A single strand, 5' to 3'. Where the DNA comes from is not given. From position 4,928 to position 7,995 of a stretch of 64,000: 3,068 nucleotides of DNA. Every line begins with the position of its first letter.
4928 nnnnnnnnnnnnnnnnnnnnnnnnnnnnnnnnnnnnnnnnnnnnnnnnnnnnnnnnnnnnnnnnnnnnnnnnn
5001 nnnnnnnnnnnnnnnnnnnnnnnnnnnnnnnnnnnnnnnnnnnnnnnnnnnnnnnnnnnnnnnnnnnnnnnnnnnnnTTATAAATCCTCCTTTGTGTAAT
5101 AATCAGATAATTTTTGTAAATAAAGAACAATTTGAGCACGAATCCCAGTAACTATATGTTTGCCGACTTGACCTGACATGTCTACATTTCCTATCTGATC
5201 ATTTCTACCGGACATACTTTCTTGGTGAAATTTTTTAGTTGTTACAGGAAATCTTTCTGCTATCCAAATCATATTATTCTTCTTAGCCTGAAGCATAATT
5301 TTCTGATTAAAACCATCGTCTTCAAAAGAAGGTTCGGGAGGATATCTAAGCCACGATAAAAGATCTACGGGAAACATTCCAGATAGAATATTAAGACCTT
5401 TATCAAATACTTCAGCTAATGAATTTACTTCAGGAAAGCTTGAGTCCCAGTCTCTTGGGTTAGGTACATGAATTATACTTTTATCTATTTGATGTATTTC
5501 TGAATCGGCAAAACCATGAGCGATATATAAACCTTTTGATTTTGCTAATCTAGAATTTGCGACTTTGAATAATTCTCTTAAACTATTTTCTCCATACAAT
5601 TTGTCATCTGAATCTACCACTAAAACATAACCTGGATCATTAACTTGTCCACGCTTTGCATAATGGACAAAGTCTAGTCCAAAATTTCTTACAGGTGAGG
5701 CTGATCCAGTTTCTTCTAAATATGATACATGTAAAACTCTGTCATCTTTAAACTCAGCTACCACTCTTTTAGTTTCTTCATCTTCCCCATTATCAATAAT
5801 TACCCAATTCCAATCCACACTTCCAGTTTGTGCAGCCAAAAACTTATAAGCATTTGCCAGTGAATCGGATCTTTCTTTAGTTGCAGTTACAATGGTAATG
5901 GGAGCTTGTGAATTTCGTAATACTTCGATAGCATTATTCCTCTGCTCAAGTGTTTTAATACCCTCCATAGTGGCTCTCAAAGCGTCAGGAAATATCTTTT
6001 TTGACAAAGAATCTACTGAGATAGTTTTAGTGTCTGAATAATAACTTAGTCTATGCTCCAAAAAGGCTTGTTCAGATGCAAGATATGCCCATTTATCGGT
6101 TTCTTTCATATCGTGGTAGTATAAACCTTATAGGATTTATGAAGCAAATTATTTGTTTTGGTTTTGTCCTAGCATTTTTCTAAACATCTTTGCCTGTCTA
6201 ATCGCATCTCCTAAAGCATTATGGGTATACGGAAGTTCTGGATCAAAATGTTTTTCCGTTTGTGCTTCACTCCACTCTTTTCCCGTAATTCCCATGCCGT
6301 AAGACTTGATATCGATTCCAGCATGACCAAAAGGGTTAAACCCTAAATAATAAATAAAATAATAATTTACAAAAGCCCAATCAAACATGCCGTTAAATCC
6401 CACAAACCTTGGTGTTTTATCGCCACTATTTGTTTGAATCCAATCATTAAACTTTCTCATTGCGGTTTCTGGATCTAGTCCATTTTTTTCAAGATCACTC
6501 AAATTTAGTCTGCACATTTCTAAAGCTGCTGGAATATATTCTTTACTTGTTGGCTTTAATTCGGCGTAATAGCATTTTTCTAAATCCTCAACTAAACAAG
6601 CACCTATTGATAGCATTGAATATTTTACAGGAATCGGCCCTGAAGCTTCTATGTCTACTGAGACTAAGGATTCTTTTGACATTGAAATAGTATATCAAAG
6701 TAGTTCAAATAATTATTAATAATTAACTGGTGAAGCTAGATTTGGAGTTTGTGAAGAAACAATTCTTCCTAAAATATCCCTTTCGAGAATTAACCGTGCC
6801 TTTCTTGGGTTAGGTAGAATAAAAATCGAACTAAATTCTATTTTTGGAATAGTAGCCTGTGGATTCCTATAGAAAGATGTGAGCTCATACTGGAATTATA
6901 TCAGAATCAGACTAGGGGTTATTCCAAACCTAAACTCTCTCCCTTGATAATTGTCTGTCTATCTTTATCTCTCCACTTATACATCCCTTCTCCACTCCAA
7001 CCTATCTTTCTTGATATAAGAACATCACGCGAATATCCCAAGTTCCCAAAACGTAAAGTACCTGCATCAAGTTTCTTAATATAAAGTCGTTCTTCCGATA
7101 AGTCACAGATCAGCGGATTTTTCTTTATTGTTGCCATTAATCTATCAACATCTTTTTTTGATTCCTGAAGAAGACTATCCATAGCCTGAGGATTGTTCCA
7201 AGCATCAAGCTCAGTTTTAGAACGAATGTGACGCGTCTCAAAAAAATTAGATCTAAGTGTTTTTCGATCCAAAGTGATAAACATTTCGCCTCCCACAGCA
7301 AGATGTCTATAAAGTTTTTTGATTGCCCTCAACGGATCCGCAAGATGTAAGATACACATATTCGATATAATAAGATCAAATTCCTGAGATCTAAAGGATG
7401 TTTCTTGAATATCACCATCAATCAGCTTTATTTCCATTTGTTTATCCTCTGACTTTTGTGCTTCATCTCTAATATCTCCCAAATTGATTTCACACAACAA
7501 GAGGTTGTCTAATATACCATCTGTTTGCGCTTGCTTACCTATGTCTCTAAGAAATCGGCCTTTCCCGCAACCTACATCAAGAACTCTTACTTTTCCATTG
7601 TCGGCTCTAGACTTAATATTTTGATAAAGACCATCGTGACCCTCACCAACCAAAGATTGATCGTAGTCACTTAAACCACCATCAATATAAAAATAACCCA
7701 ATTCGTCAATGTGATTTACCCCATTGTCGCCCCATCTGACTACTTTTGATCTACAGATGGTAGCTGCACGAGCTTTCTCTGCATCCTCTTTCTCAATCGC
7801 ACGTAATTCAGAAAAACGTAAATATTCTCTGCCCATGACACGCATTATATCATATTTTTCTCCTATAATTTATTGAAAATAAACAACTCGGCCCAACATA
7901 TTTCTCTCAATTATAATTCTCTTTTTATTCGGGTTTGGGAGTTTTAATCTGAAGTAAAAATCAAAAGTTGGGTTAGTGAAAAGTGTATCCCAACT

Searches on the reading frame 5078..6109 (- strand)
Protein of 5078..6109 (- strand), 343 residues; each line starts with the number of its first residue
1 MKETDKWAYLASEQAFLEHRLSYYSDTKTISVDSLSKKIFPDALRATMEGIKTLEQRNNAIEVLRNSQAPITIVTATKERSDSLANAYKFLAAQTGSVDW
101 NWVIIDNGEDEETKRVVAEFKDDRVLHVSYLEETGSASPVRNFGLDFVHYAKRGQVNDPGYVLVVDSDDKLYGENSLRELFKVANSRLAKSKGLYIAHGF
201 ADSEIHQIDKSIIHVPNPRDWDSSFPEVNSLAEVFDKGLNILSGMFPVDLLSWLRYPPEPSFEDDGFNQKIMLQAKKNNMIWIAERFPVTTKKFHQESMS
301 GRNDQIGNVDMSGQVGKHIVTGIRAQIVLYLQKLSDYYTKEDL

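Call 68: search_protein_families(library=pfam, proteins=[window:5078-6109:-], max_evalue=0.00001)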
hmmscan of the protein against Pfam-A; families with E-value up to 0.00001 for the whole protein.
window:5078-6109:- (343 aa): 1 family
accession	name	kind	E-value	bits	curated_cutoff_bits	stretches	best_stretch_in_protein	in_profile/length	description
PF00535.33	Glycos_transf_2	-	4.1e-06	27.3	23.3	1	72-185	1-104/168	Glycosyl transferase family 2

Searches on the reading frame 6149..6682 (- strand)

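Call 68: search_protein_families(library=pfam, proteins=[window:6149-6682:-], max_evalue=0.00001)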
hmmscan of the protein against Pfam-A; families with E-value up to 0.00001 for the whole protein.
window:6149-6682:- (177 aa): 1 family
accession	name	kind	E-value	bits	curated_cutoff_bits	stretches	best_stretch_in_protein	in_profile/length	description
PF16473.11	Rv2179c-like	-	9.2e-08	32.4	27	1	7-169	3-175/177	3'-5' exoribonuclease Rv2179c-like domain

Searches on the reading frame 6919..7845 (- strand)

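Call 51: search_protein_families(library=pfam, proteins=[window:6919-7845:-], max_evalue=0.00001)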
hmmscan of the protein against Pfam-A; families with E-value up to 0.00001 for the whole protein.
window:6919-7845:- (308 aa): 6 families
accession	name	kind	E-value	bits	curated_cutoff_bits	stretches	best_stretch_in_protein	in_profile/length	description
PF08241.18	Methyltransf_11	-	7.3e-15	55.8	21.2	1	89-190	1-95/95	Methyltransferase domain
PF13649.12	Methyltransf_25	-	1.9e-13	51.4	27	1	88-186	1-97/97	Methyltransferase domain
PF13489.12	Methyltransf_23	-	9.4e-13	48.6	27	1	83-197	21-123/164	Methyltransferase domain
PF13847.12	Methyltransf_31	-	4.9e-12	46.2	27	1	84-210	3-125/145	Methyltransferase domain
PF08242.18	Methyltransf_12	-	7e-11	43.2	30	1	89-187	1-97/98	Methyltransferase domain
PF01209.24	Ubie_methyltran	-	1.6e-07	31.3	20.1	1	81-190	44-151/233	ubiE/COQ5 methyltransferase family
